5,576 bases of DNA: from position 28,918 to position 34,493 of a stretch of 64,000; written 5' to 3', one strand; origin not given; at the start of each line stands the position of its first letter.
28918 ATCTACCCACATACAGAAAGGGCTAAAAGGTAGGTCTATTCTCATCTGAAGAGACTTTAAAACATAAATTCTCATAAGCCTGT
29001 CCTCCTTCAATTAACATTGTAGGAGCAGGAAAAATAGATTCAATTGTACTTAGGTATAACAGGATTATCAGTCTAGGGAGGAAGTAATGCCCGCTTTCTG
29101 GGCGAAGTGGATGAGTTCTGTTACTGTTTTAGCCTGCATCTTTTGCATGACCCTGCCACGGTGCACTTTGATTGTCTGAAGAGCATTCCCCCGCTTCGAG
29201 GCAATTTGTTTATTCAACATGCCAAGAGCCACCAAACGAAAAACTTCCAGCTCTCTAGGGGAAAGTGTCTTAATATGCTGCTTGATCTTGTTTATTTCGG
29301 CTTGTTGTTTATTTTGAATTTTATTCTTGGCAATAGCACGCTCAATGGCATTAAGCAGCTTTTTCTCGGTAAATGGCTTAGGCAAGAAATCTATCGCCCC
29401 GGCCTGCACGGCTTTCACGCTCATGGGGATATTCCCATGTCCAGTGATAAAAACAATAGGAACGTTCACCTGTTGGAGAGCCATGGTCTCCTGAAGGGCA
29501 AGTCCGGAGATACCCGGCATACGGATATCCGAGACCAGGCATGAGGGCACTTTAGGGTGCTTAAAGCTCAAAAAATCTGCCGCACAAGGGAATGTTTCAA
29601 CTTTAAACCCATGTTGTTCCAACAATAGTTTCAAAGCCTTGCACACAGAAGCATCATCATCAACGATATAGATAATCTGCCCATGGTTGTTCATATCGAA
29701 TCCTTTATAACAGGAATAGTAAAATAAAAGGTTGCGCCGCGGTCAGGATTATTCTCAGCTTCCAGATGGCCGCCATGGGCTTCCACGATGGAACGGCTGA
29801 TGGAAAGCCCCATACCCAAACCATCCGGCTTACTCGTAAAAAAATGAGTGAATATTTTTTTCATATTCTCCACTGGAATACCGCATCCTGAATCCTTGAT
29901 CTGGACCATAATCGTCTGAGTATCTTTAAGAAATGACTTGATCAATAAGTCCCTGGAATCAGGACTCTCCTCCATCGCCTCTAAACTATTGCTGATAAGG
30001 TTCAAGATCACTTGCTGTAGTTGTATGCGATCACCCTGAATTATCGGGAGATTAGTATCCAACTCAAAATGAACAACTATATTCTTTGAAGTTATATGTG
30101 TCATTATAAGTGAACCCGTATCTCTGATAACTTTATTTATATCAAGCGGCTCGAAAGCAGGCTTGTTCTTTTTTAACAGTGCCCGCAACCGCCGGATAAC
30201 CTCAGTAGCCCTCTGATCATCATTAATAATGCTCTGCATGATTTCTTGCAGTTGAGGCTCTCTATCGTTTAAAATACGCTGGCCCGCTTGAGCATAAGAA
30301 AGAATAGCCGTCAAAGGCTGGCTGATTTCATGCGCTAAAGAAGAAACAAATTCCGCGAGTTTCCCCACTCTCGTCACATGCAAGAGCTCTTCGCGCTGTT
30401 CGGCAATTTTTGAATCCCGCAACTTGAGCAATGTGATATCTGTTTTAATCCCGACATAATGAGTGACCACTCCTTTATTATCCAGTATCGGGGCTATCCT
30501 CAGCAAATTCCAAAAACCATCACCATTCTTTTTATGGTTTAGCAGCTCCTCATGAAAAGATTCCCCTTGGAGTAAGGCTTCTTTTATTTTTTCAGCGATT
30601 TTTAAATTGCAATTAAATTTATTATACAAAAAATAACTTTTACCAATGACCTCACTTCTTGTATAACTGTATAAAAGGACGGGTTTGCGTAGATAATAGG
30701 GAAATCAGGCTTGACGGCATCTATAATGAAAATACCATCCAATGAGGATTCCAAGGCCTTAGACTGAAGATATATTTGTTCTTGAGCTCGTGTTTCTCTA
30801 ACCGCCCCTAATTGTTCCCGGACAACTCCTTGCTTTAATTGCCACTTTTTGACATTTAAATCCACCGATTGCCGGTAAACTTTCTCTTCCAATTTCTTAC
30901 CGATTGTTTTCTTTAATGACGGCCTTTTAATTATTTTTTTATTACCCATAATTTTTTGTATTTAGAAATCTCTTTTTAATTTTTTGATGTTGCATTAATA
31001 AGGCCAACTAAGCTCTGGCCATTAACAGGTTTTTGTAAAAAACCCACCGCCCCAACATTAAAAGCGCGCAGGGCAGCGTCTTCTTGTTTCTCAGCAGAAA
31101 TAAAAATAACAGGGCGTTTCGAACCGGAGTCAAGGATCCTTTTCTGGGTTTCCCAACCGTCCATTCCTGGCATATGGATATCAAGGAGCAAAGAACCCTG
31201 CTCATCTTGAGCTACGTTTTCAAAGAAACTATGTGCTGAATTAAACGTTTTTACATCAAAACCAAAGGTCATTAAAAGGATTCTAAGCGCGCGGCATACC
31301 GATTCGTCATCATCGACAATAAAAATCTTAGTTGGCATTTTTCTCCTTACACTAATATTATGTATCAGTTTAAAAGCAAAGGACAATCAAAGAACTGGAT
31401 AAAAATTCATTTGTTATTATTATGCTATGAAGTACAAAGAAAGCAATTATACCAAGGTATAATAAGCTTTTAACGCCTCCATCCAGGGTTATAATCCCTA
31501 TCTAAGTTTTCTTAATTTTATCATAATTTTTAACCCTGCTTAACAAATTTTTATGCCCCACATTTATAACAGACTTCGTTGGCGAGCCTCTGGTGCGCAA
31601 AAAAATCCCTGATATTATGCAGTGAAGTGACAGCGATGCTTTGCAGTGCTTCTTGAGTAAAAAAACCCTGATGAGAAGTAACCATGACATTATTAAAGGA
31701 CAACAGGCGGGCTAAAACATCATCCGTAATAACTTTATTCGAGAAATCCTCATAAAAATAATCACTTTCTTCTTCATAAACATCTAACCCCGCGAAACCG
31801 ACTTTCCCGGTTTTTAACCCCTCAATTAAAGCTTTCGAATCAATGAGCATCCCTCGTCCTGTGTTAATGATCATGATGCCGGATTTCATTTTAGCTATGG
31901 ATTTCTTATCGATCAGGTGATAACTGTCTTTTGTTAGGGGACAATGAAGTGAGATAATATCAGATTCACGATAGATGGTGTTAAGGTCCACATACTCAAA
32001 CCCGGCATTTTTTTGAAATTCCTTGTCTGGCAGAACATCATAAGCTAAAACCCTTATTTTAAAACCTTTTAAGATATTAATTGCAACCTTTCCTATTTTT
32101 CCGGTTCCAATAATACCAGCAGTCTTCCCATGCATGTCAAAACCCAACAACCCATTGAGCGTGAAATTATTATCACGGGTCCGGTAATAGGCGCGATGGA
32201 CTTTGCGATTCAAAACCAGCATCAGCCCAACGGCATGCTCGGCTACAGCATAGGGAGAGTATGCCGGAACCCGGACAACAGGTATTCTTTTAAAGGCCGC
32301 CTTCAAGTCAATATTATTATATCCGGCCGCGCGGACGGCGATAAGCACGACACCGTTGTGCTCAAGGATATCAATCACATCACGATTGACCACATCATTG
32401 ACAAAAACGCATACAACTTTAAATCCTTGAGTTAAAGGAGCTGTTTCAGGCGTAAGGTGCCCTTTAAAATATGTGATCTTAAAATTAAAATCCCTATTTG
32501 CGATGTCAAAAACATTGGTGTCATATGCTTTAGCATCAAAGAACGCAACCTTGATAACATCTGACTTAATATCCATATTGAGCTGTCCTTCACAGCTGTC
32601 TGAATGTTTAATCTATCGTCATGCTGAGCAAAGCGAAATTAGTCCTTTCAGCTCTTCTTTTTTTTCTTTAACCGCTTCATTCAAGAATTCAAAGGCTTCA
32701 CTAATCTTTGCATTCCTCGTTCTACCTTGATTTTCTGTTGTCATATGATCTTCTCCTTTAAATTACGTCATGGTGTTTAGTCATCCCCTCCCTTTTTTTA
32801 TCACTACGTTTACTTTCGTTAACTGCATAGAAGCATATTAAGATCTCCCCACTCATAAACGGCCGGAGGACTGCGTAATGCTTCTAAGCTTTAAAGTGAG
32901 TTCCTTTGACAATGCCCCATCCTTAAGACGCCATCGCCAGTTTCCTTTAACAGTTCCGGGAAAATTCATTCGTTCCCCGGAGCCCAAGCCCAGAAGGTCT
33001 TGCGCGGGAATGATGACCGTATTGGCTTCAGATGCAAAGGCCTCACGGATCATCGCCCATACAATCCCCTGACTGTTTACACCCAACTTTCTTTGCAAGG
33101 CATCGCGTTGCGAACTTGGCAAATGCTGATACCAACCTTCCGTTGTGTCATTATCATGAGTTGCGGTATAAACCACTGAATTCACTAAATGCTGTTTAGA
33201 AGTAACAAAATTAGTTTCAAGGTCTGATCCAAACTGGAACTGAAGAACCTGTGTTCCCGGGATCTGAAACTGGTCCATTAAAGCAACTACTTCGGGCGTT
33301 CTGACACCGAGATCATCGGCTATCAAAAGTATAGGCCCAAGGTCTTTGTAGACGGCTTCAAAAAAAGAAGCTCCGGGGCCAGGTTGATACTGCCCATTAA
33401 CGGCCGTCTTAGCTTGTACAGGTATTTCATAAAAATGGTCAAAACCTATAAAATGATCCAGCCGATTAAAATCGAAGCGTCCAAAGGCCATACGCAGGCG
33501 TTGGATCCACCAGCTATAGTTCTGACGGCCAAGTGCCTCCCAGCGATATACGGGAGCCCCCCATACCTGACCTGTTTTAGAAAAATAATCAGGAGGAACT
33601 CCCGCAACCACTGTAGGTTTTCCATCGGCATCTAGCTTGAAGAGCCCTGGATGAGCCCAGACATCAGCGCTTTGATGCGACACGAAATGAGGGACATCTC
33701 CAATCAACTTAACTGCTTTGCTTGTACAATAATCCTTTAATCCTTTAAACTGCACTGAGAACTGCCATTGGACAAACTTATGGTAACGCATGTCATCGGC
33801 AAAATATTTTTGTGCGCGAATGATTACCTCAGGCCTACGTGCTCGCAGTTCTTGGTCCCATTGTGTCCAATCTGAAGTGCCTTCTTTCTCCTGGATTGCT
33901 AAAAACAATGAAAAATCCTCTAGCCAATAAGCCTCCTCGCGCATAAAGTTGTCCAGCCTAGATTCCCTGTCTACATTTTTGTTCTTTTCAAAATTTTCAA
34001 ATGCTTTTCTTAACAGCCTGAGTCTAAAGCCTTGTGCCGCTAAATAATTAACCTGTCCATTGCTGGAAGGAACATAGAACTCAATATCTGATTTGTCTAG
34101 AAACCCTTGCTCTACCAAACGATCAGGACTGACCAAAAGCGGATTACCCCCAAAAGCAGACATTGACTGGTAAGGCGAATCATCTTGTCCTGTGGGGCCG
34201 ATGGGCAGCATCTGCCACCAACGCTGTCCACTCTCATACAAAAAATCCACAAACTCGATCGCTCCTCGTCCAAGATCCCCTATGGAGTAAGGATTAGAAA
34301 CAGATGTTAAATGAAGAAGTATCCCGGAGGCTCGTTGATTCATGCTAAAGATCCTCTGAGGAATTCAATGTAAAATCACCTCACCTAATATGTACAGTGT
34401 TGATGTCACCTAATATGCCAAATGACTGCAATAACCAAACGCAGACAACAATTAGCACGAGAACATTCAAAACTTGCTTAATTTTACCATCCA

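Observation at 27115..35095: Recurrent 18-bp palindrome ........-N2-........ upstream of four transcription units: candidate operator of a local regulon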

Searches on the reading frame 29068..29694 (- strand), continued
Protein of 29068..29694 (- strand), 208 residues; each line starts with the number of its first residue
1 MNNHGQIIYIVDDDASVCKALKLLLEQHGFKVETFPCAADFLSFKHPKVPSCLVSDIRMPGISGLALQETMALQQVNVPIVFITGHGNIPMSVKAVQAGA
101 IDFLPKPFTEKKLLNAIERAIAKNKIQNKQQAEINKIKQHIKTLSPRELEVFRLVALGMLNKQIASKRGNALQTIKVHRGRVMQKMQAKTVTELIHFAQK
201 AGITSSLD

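Call 44: search_solved_structures(query=L001:5271-6542:+, max_evalue=1e-8, show_alignments=0)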
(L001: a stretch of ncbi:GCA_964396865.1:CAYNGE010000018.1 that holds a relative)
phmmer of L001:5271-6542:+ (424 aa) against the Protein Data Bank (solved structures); distinct sequences matched with E-value up to 1e-8: 170 (the best 60 are shown).
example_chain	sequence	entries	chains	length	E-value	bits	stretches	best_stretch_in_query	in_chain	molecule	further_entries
4gcz_A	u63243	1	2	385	2.7e-71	243.8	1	60-421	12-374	Blue-light photoreceptor, Sensor protein fixL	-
8a3u_A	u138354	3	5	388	4.4e-69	236.6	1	68-419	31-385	Putative Sensory box protein,Sensor protein FixL | Putative Sensory box protein,Putative Sensory box protein,Sensor protein FixL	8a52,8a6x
8a7f_A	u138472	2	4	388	2.7e-68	234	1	68-419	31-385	Putative Sensory box protein,Sensor protein FixL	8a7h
9vf7_A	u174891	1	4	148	4.1e-30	108.3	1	64-180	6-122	histidine kinase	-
9qq6_A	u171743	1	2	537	4.3e-30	108.2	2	182-420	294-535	histidine kinase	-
9jfj_A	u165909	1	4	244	4.6e-30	108.1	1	192-419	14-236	Sensor histidine kinase ZraS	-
3a0r_A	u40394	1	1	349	1.2e-29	106.7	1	127-418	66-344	Sensor protein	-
9vf8_A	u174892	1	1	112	1.3e-28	103.3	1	74-177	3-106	histidine kinase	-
2z6d_A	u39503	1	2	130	1.4e-23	86.8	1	72-177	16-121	Phototropin-2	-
7oo9_A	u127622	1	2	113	3.6e-23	85.4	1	72-178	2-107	Hybrid sensor histidine kinase/response regulator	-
6y7u_A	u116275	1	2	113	4.6e-23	85.1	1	72-178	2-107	Multi-sensor hybrid histidine kinase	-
2z6c_A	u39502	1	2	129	4.8e-23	85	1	75-177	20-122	Phototropin-1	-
3ue6_A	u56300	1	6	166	9.5e-23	84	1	66-178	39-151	Aureochrome1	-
3ulf_A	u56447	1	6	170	9.7e-23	84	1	66-178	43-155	Aureochrome1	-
6yx4_A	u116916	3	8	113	1.6e-22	83.2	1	72-178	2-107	Multi-sensor hybrid histidine kinase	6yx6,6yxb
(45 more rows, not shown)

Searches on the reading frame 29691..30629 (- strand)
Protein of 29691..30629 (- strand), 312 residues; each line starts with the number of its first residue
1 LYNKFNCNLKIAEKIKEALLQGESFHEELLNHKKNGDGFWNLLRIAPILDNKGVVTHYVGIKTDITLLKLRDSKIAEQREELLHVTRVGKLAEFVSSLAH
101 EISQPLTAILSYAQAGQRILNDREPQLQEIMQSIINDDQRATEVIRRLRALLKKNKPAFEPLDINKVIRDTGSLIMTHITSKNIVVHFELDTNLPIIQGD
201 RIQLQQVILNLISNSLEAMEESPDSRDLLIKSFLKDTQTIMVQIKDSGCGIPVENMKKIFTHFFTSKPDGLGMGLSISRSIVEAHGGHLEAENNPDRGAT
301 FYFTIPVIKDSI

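Call 6: search_protein_families(library=pfam, proteins=[window:29691-30629:-], max_evalue=0.01)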
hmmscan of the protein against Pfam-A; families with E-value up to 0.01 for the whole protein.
window:29691-30629:- (312 aa): 6 families
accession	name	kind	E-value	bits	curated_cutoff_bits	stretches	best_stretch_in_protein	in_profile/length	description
PF02518.31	HATPase_c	-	2.9e-25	89.3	26.4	1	199-307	1-109/111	Histidine kinase-, DNA gyrase B-, and HSP90-like ATPase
PF00512.31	HisKA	-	1.5e-09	38.2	26.9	1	91-153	2-62/66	His Kinase A (phospho-acceptor) domain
PF13426.13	PAS_9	-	2.1e-09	38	27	1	10-66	44-102/103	PAS domain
PF14501.12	HATPase_c_5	-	2.8e-06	27.6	22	1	202-294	4-91/102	GHKL domain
PF08447.18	PAS_3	-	0.0011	19.6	25.6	0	10-61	37-88/89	PAS fold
PF08448.16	PAS_4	-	0.006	17.2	23.1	0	18-67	58-107/110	PAS fold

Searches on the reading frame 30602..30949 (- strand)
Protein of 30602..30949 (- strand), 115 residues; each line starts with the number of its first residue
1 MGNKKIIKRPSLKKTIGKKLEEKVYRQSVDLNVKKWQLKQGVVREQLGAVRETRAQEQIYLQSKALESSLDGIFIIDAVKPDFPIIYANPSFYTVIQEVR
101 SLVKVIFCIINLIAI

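Call 6: search_protein_families(library=pfam, proteins=[window:30602-30949:-], max_evalue=0.01)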
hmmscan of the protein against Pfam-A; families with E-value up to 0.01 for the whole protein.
window:30602-30949:- (115 aa): 1 family
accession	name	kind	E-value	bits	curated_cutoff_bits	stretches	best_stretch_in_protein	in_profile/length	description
PF13188.13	PAS_8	-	6.4e-05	23.2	21.8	1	64-110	5-50/65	PAS domain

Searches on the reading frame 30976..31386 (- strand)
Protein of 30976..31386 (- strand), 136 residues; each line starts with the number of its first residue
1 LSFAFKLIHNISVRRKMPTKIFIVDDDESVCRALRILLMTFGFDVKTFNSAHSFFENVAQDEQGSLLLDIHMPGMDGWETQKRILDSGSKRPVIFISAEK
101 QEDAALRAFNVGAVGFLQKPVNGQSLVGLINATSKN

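Call 6: search_protein_families(library=pfam, proteins=[window:30976-31386:-], max_evalue=0.01)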
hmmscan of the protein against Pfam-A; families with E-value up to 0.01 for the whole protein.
window:30976-31386:- (136 aa): 2 families
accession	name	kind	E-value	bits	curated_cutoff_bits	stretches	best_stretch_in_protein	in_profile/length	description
PF00072.30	Response_reg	-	3.3e-25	88.8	30.2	1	21-130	1-110/111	Response regulator receiver domain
PF06490.17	FleQ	-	0.00068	20.4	22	1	20-130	1-103/108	Flagellar regulatory protein FleQ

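Call 27: search_protein_families(library=ncbifam, proteins=[window:30976-31338:-], max_evalue=0.00001)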
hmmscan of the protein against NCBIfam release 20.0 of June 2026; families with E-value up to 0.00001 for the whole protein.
window:30976-31338:- (120 aa): 78 families (the best 25 are shown)
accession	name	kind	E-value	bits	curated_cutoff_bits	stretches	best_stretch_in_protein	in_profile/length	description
NF006900.1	PRK09390.1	equivalog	1.2e-24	87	255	1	3-118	5-120/203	response regulator FixJ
NF040749.1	tetrathio_RR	equivalog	4.6e-23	81.9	290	1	5-116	2-113/191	tetrathionate respiration response regulator TtrR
TIGR01818.1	ntrC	equivalog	7.4e-19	67.9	558.6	1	5-115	1-111/463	nitrogen regulation protein NR(I)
NF008176.1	PRK10923.1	equivalog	5e-18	64.9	620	1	4-115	5-116/469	nitrogen regulation protein NR(I)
NF053854.1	RespRegPhoBBctds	equivalog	1.2e-17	64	270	1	5-111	1-108/225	two-component system response regulator PhoB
NF047793.1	ResRegPgtA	equivalog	1.1e-16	60.7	650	1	4-116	7-119/414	two-component system response regulator PgtA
NF007135.0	PRK09581.1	equivalog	2.6e-16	59.5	474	1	1-112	1-114/457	PleD family two-component system response regulator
NF051850.1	RespRegRprY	equivalog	6e-16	58.5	370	1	3-116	5-118/234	response regulator transcription factor RprY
NF041733.1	resp_reg_CseB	equivalog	7.7e-16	58.2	350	1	4-116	2-113/228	two-component system response regulator CseB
NF007005.1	PRK09468.1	equivalog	9.8e-16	57.9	331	1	3-117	4-118/237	osmolarity response regulator transcription factor OmpR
NF040689.1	MtrAB_MtrA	equivalog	4e-15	55.8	300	1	5-116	1-111/219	MtrAB system response regulator MtrA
NF008469.0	PRK11361.1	equivalog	1e-14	54.1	714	1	4-111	6-113/461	acetoacetate metabolism transcriptional regulator AtoC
TIGR01387.1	cztR_silR_copR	subfamily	3.2e-14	53.1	279.2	1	5-115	1-111/218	heavy metal response regulator transcription factor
NF008296.0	PRK11083.1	equivalog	6.5e-14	51.9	273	1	3-114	4-114/228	two-component system response regulator CreB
NF007689.0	PRK10365.1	equivalog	4.2e-13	48.9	760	1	4-110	7-113/441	sigma-54-dependent response regulator transcription factor ZraR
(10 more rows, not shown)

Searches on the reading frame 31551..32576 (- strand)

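Call 6: search_protein_families(library=pfam, proteins=[window:31551-32576:-], max_evalue=0.01)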
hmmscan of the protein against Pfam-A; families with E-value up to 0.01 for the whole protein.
window:31551-32576:- (341 aa): 3 families
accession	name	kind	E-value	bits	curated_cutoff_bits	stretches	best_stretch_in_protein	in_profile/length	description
PF02826.25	2-Hacid_dh_C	-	8.2e-51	172.3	25.1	1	116-304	1-178/178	D-isomer specific 2-hydroxyacid dehydrogenase, NAD binding domain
PF00389.36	2-Hacid_dh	-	1.5e-26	93.1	24.6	1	31-335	20-133/134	D-isomer specific 2-hydroxyacid dehydrogenase, catalytic domain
PF00670.27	AdoHcyase_NAD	-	8.6e-06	26.4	27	1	148-242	21-112/162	S-adenosyl-L-homocysteine hydrolase, NAD binding domain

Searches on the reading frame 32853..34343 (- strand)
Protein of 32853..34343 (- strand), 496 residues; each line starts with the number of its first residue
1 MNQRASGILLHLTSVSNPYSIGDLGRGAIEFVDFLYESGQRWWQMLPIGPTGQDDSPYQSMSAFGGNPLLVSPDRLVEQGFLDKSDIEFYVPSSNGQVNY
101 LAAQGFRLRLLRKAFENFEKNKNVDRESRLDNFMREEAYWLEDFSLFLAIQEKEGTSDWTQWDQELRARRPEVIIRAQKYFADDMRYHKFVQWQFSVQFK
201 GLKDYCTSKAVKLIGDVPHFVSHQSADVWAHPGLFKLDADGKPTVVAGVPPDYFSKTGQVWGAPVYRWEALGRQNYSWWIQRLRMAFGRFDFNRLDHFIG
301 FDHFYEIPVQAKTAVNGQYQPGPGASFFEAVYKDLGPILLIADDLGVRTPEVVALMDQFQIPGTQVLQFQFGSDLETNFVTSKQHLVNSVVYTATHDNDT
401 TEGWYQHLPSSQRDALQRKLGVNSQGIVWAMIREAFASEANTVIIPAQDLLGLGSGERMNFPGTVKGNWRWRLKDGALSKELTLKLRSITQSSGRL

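Call 6: search_protein_families(library=pfam, proteins=[window:32853-34343:-], max_evalue=0.01)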
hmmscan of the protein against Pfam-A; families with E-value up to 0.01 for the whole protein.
window:32853-34343:- (496 aa): 1 family
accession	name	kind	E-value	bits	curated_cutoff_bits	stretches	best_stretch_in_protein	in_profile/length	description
PF02446.23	Glyco_hydro_77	-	2.2e-161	538.3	25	1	10-477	1-463/465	4-alpha-glucanotransferase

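Call 10: find_encoding_contigs(protein=window:32853-34343:-, flank=10000, max_places=6)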
Protein window:32853-34343:- (496 aa): no gene with exactly this product is on record in the collection.
